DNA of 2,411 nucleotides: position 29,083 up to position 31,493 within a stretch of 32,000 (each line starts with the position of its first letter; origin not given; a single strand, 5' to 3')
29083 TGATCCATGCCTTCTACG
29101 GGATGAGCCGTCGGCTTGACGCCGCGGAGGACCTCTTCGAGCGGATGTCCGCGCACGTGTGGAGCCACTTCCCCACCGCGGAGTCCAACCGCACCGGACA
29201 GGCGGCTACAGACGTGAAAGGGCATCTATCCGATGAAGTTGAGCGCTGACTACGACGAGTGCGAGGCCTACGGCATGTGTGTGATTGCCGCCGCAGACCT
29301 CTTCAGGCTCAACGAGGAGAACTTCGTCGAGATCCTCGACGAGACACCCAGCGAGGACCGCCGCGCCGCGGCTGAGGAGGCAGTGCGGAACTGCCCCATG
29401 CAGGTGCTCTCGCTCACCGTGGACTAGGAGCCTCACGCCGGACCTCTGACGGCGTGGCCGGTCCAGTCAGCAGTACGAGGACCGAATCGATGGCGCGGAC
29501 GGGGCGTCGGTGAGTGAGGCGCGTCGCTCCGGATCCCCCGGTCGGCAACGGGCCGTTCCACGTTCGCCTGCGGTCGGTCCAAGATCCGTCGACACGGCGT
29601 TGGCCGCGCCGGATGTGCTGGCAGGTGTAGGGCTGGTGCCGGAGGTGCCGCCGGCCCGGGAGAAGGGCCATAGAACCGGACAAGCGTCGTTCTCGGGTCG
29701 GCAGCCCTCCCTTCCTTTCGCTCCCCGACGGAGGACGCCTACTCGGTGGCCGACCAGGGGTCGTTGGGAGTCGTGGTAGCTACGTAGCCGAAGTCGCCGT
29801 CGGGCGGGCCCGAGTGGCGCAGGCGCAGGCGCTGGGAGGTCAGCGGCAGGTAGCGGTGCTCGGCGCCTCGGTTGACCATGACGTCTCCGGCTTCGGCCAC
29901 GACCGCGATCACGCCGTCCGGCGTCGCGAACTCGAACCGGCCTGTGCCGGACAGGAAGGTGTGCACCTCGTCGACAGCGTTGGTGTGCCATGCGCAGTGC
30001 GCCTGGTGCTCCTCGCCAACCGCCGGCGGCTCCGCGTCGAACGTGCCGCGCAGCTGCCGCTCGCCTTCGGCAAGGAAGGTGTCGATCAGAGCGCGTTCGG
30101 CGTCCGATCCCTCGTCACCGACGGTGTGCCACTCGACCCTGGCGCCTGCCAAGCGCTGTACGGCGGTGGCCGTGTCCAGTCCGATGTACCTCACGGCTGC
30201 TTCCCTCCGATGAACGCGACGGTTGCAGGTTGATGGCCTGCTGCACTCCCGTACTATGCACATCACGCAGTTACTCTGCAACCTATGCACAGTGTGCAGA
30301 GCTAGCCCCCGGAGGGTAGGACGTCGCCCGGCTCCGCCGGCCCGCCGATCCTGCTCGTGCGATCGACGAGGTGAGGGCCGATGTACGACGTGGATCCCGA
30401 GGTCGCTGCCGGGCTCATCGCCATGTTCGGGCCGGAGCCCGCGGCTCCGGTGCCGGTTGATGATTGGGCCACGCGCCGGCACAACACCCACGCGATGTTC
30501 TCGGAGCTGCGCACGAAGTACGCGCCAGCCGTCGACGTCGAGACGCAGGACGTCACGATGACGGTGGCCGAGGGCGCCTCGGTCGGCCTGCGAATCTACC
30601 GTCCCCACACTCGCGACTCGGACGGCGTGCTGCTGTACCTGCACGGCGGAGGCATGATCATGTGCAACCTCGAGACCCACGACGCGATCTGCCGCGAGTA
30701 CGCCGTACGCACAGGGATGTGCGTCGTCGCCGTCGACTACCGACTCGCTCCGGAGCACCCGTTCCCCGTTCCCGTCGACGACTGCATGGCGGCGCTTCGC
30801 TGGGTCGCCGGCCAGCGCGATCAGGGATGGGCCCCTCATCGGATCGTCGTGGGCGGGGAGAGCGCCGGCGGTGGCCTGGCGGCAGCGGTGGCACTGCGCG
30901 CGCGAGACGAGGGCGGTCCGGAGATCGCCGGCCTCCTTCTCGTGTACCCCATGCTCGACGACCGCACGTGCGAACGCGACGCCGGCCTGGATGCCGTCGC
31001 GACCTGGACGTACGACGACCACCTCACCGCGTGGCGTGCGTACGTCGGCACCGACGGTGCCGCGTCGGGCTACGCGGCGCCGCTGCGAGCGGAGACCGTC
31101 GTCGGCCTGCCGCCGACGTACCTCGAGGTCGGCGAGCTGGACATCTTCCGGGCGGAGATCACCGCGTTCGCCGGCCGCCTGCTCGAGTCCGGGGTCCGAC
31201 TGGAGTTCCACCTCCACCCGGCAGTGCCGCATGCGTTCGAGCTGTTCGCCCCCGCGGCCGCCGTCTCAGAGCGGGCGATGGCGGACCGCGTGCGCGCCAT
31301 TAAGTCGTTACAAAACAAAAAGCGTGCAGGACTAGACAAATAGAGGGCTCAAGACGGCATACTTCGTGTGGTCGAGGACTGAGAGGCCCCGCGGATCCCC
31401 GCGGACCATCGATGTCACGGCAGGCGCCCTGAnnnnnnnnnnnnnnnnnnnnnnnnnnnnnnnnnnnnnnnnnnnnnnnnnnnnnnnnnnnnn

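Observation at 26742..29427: Three-gene operon: desaturase-family di-iron oxygenase fused to a Rieske ferredoxin, an esterase and a small ferredoxin, with no reductase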

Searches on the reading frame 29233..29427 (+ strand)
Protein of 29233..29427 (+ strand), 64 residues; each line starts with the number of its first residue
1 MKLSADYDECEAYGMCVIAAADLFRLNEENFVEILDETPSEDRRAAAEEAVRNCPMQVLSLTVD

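Call 3: search_protein_families(library=pfam, proteins=[window:29233-29427:+], max_evalue=0.01)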
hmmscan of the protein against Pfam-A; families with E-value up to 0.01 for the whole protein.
window:29233-29427:+ (64 aa): 3 families
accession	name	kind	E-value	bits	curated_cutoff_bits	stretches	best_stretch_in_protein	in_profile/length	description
PF13459.11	Fer4_15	-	1.1e-07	32.9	22.4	1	6-60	4-65/66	4Fe-4S single cluster domain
PF13370.11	Fer4_13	-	4.6e-07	30.9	24.5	1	6-57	2-54/58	4Fe-4S single cluster domain of Ferredoxin I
PF06902.16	Fer4_19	-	0.00072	20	24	1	2-61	7-61/64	Divergent 4Fe-4S mono-cluster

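Call 4: search_protein_families(library=ncbifam, proteins=[window:29233-29427:+], max_evalue=0.01)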
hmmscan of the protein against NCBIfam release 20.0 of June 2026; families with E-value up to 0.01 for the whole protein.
window:29233-29427:+ (64 aa): 0 families

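Call 35: search_solved_structures(query=window:29233-29427:+, max_evalue=1, show_alignments=2)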
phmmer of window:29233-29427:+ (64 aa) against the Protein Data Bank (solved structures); distinct sequences matched with E-value up to 1: 10.
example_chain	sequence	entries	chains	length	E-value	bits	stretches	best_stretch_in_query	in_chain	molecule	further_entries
8amp_A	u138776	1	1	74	7.2e-10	42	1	2-61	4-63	Possible ferredoxin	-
6mcw_A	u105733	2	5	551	1.3e-05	28.7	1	2-60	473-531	Cytochrome P450 51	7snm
2z8q_A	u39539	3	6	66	0.00063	23.4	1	2-61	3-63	Ferredoxin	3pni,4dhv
1siz_A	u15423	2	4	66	0.00079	23.1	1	2-61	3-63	Ferredoxin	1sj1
1rof_A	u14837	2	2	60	0.0038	21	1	1-61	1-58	FERREDOXIN | FERREDOXIN(A)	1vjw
1f2g_A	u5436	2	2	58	0.015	19.2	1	8-59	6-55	FERREDOXIN II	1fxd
4id8_A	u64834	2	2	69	0.069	17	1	3-64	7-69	Putative ferredoxin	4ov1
1dax_A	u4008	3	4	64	0.087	16.7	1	2-59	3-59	FERREDOXIN I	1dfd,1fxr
6cj6_A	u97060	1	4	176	0.097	16.6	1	16-50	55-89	Protein F9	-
9uzp_G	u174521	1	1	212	0.73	13.8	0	16-50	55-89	Entry-fusion complex associated protein OPG083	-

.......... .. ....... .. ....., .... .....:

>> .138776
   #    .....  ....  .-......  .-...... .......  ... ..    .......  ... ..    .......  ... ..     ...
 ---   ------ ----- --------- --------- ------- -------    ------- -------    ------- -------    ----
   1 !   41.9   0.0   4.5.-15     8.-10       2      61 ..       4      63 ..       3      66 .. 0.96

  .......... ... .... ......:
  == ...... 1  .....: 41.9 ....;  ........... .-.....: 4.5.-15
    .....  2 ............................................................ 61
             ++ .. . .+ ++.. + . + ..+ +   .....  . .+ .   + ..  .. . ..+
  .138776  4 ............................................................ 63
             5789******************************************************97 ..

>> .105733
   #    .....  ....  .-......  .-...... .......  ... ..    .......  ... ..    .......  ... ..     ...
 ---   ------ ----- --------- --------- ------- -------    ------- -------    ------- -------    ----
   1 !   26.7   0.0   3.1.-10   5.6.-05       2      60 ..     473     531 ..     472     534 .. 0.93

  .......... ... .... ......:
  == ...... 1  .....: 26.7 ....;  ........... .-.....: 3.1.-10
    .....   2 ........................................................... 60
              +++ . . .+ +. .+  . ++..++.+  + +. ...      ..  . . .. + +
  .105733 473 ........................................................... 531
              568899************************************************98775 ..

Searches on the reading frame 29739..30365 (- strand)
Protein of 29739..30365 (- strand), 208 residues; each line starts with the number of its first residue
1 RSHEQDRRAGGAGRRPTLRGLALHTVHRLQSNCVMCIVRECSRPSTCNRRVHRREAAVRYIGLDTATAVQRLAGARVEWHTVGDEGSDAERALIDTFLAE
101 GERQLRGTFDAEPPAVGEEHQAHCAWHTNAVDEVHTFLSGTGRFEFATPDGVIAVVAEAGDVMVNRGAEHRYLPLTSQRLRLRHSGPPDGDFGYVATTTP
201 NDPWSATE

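Call 3: search_protein_families(library=pfam, proteins=[window:29739-30365:-], max_evalue=0.01)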
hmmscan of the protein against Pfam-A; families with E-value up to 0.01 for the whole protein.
window:29739-30365:- (208 aa): 0 families

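Call 40: search_protein_families(library=pfam, proteins=[window:29739-30290:-], max_evalue=0.01)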
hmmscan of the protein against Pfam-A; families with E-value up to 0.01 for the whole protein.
window:29739-30290:- (183 aa): 0 families

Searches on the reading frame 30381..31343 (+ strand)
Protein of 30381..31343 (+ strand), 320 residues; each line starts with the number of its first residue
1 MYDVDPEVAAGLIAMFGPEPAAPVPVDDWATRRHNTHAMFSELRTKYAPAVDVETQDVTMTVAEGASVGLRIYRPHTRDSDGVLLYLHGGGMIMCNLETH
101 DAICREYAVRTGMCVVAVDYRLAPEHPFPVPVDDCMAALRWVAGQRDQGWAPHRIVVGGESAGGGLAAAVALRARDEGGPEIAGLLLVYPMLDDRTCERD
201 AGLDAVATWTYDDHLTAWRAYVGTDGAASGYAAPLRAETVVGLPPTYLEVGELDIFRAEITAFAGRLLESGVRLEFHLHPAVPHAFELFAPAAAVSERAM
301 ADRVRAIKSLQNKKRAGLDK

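Call 3: search_protein_families(library=pfam, proteins=[window:30381-31343:+], max_evalue=0.01)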
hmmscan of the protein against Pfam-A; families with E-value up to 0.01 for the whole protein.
window:30381-31343:+ (320 aa): 5 families
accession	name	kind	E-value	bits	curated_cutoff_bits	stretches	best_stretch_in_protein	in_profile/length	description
PF07859.19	Abhydrolase_3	-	1.9e-62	211.2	25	1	84-287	1-209/210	alpha/beta hydrolase fold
PF20434.5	BD-FAE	-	1.7e-15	57.6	26.8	1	71-175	2-111/215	BD-FAE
PF00135.34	COesterase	-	9.3e-06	25.3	27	1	70-173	88-203/515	Carboxylesterase family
PF10340.15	Say1_Mug180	-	0.00077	18.9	21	1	75-170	114-212/374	Steryl acetyl hydrolase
PF00326.27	Peptidase_S9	-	0.0012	18.8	22.6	1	131-176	44-87/213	Prolyl oligopeptidase family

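Call 4: search_protein_families(library=ncbifam, proteins=[window:30381-31343:+], max_evalue=0.01)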
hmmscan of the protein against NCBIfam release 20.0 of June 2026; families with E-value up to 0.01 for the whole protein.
window:30381-31343:+ (320 aa): 11 families
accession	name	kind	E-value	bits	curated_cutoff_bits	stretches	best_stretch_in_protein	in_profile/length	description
NF058653.1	LipP1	equivalog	1.2e-66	224.6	350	1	37-303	27-296/300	LipP1 family hormone-sensitive lipase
NF033149.0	CHL_hydrolase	equivalog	7.6e-48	163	500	1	45-286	38-284/310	chloramphenicol hydrolase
NF058651.1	GESAG_HSLs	subfamily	1.9e-40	138.8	430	1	62-301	48-286/296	GESAG motif subfamily hormone-sensitive lipase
NF007547.0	PRK10162.1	equivalog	2.5e-36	125.2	389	1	45-292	50-300/321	acetyl esterase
NF058649.1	GTSAG_HSLs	subfamily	4.2e-32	111.8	380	1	23-287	35-289/312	GTSAG motif subfamily hormone-sensitive lipase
NF058650.1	GCSAG_HSLs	subfamily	4.1e-17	62.7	410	1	75-294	79-296/314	GCSAG motif subfamily hormone-sensitive lipase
NF052352.1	TriaclglyLipLipYMycb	equivalog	5e-09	35.8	450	1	86-293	193-384/397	triacylglycerol lipase LipY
NF042968.1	AcxylEst_AxeA1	equivalog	2.7e-08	32.6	700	1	54-193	22-160/459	acetylxylan esterase AxeA1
NF052354.1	EstLipQMycob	equivalog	6.2e-08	31.7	700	1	10-176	93-261/418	esterase LipQ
NF058665.1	HaHSL_fam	equivalog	1.3e-06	27.9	320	1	58-173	39-147/260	hormone-sensitive lipase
NF052620.1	AryltfaseLP1002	equivalog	0.0024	17.3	300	0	83-169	34-122/265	lp_1002 family arylesterase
